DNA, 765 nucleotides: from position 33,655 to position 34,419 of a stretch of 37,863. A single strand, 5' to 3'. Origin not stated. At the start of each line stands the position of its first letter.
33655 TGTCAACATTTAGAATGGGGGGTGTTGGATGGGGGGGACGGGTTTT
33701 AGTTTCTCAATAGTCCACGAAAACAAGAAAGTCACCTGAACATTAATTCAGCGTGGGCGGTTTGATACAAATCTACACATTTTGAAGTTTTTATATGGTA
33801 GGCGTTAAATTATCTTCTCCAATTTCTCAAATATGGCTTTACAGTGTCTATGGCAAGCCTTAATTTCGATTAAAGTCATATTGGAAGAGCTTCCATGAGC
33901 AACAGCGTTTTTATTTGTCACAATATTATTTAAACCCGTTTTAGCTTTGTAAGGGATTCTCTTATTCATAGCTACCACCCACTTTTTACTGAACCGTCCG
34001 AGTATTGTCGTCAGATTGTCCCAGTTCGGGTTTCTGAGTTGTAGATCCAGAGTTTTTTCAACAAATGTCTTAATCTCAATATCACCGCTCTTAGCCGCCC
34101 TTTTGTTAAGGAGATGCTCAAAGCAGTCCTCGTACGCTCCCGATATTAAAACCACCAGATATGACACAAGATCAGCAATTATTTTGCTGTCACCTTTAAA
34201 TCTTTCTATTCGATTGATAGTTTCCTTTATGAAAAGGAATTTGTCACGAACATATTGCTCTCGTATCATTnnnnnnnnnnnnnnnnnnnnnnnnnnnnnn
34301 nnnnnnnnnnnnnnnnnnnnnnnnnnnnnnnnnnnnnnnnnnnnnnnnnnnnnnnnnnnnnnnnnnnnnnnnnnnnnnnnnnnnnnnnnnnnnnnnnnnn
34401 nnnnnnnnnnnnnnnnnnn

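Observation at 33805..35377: DUF262 (GmrS/ParB-like) gene translationally coupled to a small HEPN-like gene: a compact two-gene cassette that looks like an undescribed defence or abortive-infection module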

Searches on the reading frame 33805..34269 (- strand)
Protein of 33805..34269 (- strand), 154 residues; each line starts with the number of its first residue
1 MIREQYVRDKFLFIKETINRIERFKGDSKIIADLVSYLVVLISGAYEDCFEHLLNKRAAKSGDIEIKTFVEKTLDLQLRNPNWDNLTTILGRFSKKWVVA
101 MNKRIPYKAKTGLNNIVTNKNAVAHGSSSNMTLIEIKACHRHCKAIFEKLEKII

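Call 3: search_protein_families(library=pfam, proteins=[window:33805-34269:-], max_evalue=1)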
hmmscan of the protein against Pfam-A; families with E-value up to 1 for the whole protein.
window:33805-34269:- (154 aa): 2 families
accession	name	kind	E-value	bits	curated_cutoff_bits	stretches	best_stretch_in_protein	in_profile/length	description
PF18735.6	HEPN_RiboL-PSP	-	1.3e-10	41.9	28.4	1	13-154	12-189/191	RiboL-PSP-HEPN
PF18737.6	HEPN_MAE_28990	-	0.02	15.5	26.8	1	63-153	111-198/211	MAE_28990/MAE_18760-like HEPN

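Call 4: search_protein_families(library=padloc, proteins=[window:33805-34269:-], max_evalue=1)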
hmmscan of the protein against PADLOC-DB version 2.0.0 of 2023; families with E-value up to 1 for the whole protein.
window:33805-34269:- (154 aa): 0 families

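Call 5: search_protein_families(library=ncbifam, proteins=[window:33805-34269:-], max_evalue=1)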
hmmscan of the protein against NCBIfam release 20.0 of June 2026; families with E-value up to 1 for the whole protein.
window:33805-34269:- (154 aa): 0 families

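Call 18: find_homologous_proteins(query=window:33805-34269:-, max_evalue=0.001)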
Query window:33805-34269:- (154 aa): 19 proteins with E <= 0.001 among 36 candidates.
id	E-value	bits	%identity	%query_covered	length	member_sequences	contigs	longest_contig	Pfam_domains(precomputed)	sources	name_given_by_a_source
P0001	3.7e-96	337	100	100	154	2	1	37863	PF18735.7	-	-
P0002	3.4e-71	256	73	100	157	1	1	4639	PF18735.7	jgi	jgi:hypothetical protein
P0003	6.5e-68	245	70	100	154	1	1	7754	PF18735.7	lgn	-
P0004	7.1e-68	245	69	100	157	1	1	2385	PF18735.7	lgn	-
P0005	2.0e-67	243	71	100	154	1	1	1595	PF18735.7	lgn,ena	-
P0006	2.2e-67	243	70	100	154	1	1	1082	PF18735.7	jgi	jgi:hypothetical protein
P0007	4.1e-67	242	69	100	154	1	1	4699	PF18735.7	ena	-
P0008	1.0e-65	238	69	100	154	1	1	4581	PF18735.7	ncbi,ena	-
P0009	2.3e-65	237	69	100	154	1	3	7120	PF18735.7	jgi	-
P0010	7.6e-65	235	69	97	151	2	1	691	PF18735.7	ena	-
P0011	1.0e-64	235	69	100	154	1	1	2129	PF18735.7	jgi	jgi:hypothetical protein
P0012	2.0e-64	234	68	100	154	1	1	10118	PF18735.7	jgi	jgi:hypothetical protein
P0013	1.6e-62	228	64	100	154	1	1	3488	PF18735.7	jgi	-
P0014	2.7e-62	227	65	100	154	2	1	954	PF18735.7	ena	-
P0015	4.6e-62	226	65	100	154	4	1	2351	PF18735.7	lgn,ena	-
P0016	3.9e-61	223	64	100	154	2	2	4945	PF18735.7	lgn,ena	-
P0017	5.8e-61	223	63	100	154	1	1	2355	PF18735.7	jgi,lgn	-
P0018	1.1e-58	215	67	100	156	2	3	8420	PF18735.7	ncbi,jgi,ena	ncbi:MAG: HEPN domain-containing protein [Dehalococcoidales bacterium]|jgi:hypothetical protein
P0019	6.9e-49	183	69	77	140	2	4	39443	PF18735.7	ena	-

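Call 21: find_encoding_contigs(protein=P0019, flank=8000, max_places=4)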
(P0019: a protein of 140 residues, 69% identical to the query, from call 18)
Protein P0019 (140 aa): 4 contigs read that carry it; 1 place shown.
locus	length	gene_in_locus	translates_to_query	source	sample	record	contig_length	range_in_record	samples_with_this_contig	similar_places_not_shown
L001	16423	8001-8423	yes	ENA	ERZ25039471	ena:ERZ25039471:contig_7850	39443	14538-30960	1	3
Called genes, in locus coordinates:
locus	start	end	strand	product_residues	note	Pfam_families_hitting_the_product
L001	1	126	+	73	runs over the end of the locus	-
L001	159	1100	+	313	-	PF01420:Methylase_S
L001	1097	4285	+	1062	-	PF04313:HSDR_N, PF04851:ResIII, PF18766:SWI2_SNF2, PF22679:T1R_D3-like, PF11867:T1RH-like_C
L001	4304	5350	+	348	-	PF03235:GmrSD_N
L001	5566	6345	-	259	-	PF01695:IstB_IS21, PF20720:nSTAND3 (weak)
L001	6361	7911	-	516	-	PF00665:rve (weak), PF22483:Mu-transpos_C_2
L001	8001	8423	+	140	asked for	PF18735:HEPN_RiboL-PSP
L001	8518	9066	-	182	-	PF01661:Macro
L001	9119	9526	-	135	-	-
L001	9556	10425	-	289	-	PF00226:DnaJ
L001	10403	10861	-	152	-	PF14353:CpXC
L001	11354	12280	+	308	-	-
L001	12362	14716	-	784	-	PF00580:UvrD-helicase, PF01443:Viral_helicase1 (faint), PF13245:AAA_19, PF13604:AAA_30 (faint), PF00580:UvrD-helicase, PF13087:AAA_12 (weak), PF13361:UvrD_C, PF13538:UvrD_C_2 (faint)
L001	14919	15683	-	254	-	-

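Call 22: find_encoding_contigs(protein=P0012, flank=8000, max_places=3)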
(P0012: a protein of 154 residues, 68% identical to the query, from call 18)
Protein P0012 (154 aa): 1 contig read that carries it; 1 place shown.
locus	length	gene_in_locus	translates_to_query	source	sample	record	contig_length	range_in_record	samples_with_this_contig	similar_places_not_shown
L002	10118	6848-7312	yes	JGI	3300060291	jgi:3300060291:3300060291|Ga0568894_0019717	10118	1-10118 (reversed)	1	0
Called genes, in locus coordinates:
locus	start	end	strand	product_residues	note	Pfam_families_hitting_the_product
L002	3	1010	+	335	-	?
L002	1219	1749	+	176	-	PF09719:C_GCAxxG_C_C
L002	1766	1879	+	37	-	-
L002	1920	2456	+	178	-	PF04191:PEMT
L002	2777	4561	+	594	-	PF02730:AFOR_N, PF01314:AFOR_C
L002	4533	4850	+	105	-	PF02597:ThiS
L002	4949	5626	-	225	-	-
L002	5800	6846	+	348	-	PF03235:GmrSD_N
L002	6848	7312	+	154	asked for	PF18735:HEPN_RiboL-PSP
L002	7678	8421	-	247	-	PF00497:SBP_bac_3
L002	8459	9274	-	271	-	PF22309:HK-GC-Chemotax_sensor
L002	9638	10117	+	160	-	?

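Call 23: find_encoding_contigs(protein=P0018, flank=6000, max_places=4)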
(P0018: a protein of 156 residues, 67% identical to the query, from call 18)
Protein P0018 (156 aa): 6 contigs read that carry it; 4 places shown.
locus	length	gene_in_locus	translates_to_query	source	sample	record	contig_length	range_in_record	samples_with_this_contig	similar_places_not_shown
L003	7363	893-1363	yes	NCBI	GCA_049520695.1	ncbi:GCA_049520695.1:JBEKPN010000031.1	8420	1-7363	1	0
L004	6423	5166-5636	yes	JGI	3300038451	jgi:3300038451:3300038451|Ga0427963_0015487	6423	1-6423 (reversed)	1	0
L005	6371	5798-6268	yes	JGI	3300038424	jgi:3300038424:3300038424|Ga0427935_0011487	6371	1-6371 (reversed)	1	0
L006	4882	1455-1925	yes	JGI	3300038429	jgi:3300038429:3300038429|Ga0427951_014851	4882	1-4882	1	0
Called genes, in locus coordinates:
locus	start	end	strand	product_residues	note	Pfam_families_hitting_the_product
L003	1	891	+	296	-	PF03235:GmrSD_N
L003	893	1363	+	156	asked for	PF18735:HEPN_RiboL-PSP (weak)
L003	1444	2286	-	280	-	PF17827:PrmC_N, PF06325:PrmA, PF05175:MTS, PF12847:Methyltransf_18 (weak), PF13847:Methyltransf_31, PF01170:UPF0020, PF08241:Methyltransf_11, PF13649:Methyltransf_25, +1 more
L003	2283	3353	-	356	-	PF03462:PCRF, PF00472:RF-1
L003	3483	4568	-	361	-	PF00483:NTP_transferase, PF12804:NTP_transf_3, PF24894:Hexapep_GlmU (faint), PF25084:LbH_EIF2B, PF00132:Hexapep (weak), PF25087:GMPPB_C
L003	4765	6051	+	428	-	PF13623:SurA_N_2, PF13624:SurA_N_3 (weak), PF13616:Rotamase_3, PF00639:Rotamase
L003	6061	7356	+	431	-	PF03447:NAD_binding_3, PF00742:Homoserine_dh, PF01842:ACT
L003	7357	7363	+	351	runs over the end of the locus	PF00291:PALP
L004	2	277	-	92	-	?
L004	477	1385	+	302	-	PF02899:Phage_int_SAM_1, PF00589:Phage_integrase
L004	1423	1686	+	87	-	-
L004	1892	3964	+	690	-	PF00009:GTP_EFTU, PF22042:EF-G_D2, PF03144:GTP_EFTU_D2, PF14492:EFG_III, PF03764:EFG_IV, PF00679:EFG_C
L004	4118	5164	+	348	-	PF03235:GmrSD_N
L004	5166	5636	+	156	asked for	PF18735:HEPN_RiboL-PSP (weak)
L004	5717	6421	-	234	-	?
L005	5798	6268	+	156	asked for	PF18735:HEPN_RiboL-PSP (weak)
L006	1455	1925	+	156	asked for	PF18735:HEPN_RiboL-PSP (weak)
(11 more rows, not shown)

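Call 24: find_encoding_contigs(protein=P0003, flank=6000, max_places=3)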
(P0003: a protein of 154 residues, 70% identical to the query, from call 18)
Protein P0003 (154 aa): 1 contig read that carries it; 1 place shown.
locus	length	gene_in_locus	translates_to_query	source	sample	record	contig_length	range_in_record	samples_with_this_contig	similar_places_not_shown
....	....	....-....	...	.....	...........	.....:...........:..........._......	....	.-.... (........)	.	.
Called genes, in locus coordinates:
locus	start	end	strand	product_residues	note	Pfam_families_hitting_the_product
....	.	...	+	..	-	?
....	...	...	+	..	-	-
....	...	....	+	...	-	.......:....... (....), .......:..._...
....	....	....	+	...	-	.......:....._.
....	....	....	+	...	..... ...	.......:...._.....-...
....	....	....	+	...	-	-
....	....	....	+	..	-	-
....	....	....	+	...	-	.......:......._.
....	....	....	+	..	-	-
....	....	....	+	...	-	-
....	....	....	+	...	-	-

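Call 25: find_encoding_contigs(protein=P0009, flank=6000, max_places=3)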
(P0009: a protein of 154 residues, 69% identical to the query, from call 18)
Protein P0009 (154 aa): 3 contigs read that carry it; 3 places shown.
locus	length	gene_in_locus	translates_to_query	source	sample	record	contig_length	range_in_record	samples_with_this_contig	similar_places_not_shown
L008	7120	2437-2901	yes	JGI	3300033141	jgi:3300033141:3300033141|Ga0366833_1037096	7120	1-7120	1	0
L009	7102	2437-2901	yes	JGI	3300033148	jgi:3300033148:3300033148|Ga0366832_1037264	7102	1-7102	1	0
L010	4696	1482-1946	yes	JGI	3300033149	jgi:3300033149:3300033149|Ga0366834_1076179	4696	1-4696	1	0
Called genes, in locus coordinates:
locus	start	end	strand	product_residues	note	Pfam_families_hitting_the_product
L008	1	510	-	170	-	?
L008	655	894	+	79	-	PF04014:MazE_antitoxin, PF14250:AbrB-like (weak)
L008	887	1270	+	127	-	PF01850:PIN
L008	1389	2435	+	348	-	PF03235:GmrSD_N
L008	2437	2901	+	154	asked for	PF18735:HEPN_RiboL-PSP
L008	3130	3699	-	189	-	-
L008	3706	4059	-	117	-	-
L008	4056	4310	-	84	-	-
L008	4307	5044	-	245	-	-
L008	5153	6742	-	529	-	PF09250:Prim-Pol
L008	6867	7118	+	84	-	?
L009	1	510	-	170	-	?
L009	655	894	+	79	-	PF04014:MazE_antitoxin, PF14250:AbrB-like (weak)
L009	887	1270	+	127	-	PF01850:PIN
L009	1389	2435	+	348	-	PF03235:GmrSD_N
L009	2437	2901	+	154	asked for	PF18735:HEPN_RiboL-PSP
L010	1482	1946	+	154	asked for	PF18735:HEPN_RiboL-PSP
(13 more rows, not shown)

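Call 26: search_protein_representatives(alignment_id=A1)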
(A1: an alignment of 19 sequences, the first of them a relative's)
Query: 19 sequences, 154 profile positions. Proteins with E-value up to 0.001 (for the whole library): 1088; up to 1e-10: 203; up to 1e-30: 8. The best 150 are listed.
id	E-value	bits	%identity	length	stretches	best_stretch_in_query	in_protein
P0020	1.9e-39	151.3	-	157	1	2-154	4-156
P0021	6.0e-37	143.1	-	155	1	25-154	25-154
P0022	1.9e-35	138.3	-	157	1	1-154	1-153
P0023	5.7e-34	133.5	-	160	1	4-153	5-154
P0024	1.3e-32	129.1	-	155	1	16-154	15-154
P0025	3.7e-32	127.6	-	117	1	65-154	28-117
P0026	1.2e-31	125.9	-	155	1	3-154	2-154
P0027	8.1e-31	123.2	-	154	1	3-154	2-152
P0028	2.1e-30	121.9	-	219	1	29-154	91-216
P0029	2.8e-30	121.5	-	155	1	3-154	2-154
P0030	6.2e-30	120.4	-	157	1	2-154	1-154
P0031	1.3e-28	116.1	-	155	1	4-154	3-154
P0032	2.0e-28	115.5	-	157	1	4-151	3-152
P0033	4.5e-28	114.3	-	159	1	4-154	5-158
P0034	9.0e-28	113.3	-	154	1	5-154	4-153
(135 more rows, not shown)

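Call 30: search_dna_similar(query=window:33805-34269:-, collection=plasmids, mode=protein, max_evalue=0.01, max_rows=25)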
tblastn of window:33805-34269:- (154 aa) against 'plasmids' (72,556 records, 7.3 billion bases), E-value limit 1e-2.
Records with a match: 2; places in all: 2; records where one place covers at least 80% of the query: 0.
Best place of each record, by identity: <60% 2.
By first word of the organism name: Escherichia 2.
By predicted mobility (MOB-suite, as given by PLSDB): non-mobilizable 2.
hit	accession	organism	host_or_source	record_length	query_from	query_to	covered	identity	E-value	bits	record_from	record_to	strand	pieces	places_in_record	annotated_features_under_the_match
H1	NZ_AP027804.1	Escherichia coli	Homo sapiens,whole organism,feces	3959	28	136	71%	23.9%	6e-6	52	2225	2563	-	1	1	HEPN domain-containing protein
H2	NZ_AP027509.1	Escherichia coli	Homo sapiens,whole organism,feces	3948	28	136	71%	23.9%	2e-5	50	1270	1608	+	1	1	HEPN domain-containing protein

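Call 31: get_annotated_region(hit=H1, flank=4000)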
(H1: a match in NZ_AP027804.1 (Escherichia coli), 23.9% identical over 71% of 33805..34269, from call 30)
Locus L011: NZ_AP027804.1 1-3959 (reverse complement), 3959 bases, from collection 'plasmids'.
description: Escherichia coli strain 2017.10.01CC plasmid p2017.10.01CC_4, complete sequence
organism: Escherichia coli (NCBI taxid 562)
taxonomy: Bacteria; Pseudomonadota; Gammaproteobacteria; Enterobacterales; Enterobacteriaceae; Escherichia; Escherichia coli
host: -; source: Homo sapiens,whole organism,feces; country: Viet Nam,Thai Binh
typing (MOB-suite, as given by PLSDB): non-mobilizable; replicon rep_cluster_2373
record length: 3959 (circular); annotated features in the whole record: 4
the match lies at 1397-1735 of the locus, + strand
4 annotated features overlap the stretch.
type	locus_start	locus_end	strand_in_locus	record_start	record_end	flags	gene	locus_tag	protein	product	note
CDS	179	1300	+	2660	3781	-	-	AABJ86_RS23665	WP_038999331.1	DUF262 domain-containing protein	-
CDS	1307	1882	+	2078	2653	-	-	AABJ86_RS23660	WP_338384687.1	HEPN domain-containing protein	-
CDS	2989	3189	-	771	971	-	-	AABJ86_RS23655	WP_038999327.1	antitoxin VbhA family protein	-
CDS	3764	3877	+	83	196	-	-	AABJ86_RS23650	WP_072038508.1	replication initiation protein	-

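Call 32: search_protein_families(library=padloc, proteins=[L011:179-1300:+, L011:1307-1882:+], max_evalue=0.01)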
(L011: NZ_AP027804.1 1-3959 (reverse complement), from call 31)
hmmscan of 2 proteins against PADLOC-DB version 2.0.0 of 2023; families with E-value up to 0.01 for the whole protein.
L011:179-1300:+ (373 aa): 9 families
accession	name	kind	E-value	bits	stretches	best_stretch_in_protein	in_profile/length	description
PDLC03877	NsnA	-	1.2e-64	217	1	24-366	43-377/385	-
PDLC04027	PD-T4-2_A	-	4.3e-50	168.8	1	37-363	43-356/363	-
PDLC03418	REase_II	-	2e-14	51.5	1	38-194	25-163/372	Type II restriction enzyme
PDLC04151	HEC-05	-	6.2e-10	36.4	1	31-107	25-98/600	-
PDLC04150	HEC-05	-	1.8e-08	31.7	1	31-96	7-72/583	-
PDLC04155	HEC-06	-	0.00075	16.1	1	43-100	18-83/562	-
PDLC04157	HEC-06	-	0.0015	15.2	1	34-139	11-124/558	-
PDLC04709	PDC-M55C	-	0.0017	15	0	37-86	20-69/554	-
PDLC02792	SspE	-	0.0028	14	0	46-73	24-51/771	SspE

L011:1307-1882:+ (191 aa): 1 family
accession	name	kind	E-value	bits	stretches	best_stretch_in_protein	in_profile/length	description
PDLC04028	PD-T4-2_B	-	0.00085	17.4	1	16-134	10-131/168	-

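Call 34: search_protein_families(library=padloc, alignment_id=A2, max_evalue=0.01)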
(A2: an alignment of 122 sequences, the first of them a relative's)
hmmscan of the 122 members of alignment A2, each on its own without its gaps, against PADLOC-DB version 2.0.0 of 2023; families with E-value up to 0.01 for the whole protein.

A. member 1, P0001 (154 aa): 0 families

B. families by the number of members that match (of 122 scanned): 32 families (the first 25 are shown)
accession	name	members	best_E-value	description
PDLC04029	PD-T4-2_B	18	4.5e-06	-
PDLC04028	PD-T4-2_B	14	1.9e-06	-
PDLC03820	RTasHEPN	7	0.00077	DRT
PDLC01974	CARF_m10--CARF_HEPN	6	0.00068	-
PDLC04030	PD-T4-2_B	3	0.00011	-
PDLC01824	CARF2--CARF_HEPN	2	0.0012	-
PDLC01621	Csx1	2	0.0029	CAS-III; associated_signaling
PDLC01035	Csx1/Csm6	2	0.0069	CARF+HEPN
PDLC01843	CARF2--CARF_HEPN_CSX20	1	0.00043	-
PDLC00254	LmuB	1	0.0018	AAA ATPase domain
PDLC00681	Effector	1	0.0018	2TM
PDLC01509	Csx1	1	0.0018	CAS-III; associated_signaling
PDLC01826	CARF2--CARF_HEPN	1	0.0019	-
PDLC00277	PtuA1|PtuA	1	0.0021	AAA ATPase domain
PDLC04931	PDC-S15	1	0.0027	-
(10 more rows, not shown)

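Call 42: predict_structure(alignment_id=A2)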
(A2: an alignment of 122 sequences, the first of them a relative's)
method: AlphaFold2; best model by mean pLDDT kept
length: 154 residues; sequences in the alignment: 122
mean_pLDDT: 98.0   pTM: 0.91
mean pLDDT of the five models: 98.0, 97.8, 97.8, 97.8, 97.6
residues with pLDDT >= 90: 154; 70-90: 0; 50-70: 0; < 50: 0
segments of 3 or more residues with pLDDT < 50: none
pLDDT, mean of each block of 10 residues (from residue 1): 98 99 97 98 99 98 98 97 98 98 98 98 97 98 98 97
secondary structure, 60 per line:
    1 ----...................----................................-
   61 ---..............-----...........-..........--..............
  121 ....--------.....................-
elements in order: H5-23 H28-59 H64-77 H83-93 H95-104 H107-124 H133-153
